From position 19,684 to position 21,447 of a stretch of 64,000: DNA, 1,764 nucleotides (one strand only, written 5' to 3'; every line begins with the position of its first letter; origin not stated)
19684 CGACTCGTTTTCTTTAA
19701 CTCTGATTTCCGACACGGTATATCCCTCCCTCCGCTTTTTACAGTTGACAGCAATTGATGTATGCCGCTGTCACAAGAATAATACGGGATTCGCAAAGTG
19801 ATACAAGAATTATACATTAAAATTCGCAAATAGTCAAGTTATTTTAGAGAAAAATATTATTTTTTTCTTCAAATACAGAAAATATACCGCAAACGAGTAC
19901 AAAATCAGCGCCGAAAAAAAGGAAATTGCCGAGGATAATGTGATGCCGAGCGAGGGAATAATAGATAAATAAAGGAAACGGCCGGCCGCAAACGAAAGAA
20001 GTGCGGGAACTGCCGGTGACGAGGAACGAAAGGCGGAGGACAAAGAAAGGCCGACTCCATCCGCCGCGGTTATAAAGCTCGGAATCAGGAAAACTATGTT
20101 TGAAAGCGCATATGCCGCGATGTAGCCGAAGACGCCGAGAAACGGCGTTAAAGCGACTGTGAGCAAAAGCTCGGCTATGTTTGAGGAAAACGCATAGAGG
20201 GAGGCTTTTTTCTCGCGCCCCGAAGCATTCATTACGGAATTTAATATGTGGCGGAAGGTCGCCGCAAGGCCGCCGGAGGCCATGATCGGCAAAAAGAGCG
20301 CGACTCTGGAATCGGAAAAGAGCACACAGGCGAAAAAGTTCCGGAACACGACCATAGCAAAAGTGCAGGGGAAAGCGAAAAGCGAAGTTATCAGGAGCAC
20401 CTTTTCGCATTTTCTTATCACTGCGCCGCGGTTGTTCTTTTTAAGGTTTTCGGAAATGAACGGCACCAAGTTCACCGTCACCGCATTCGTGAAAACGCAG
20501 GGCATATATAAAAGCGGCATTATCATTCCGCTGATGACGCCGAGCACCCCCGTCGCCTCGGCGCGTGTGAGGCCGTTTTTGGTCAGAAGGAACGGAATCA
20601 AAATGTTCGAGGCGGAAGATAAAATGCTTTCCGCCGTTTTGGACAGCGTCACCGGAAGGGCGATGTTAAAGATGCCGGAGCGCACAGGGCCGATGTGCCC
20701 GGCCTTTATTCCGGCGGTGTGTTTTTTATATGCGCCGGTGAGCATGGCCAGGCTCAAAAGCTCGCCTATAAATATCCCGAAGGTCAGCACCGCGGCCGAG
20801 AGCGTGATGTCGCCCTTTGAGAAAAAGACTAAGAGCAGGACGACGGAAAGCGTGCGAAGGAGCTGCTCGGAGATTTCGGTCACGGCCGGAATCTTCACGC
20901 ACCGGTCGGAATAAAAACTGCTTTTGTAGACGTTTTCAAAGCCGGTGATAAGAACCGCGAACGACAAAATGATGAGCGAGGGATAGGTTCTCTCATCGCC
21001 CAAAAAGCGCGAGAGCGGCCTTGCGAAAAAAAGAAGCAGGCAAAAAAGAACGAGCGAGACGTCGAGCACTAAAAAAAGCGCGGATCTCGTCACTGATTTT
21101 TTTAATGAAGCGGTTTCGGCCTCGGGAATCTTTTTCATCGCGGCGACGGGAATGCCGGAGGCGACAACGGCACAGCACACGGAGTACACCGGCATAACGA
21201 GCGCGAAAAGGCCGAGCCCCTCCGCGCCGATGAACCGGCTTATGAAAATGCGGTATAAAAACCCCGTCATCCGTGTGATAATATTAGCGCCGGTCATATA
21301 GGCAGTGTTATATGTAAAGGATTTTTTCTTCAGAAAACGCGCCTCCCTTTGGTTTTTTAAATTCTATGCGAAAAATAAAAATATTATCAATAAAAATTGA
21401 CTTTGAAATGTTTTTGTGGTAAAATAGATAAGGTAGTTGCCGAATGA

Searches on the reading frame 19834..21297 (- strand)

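Call 82: search_protein_families(library=pfam, proteins=[window:19834-21297:-], max_evalue=0.0001)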
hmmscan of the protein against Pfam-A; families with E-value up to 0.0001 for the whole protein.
window:19834-21297:- (487 aa): 2 families
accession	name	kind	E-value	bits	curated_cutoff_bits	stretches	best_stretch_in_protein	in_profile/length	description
PF01943.22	Polysacc_synt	-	1.9e-20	73.8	28.2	1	2-284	9-273/274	Polysaccharide biosynthesis protein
PF13440.11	Polysacc_synt_3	-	7.4e-12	45.5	23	1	19-329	2-286/293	Polysaccharide biosynthesis protein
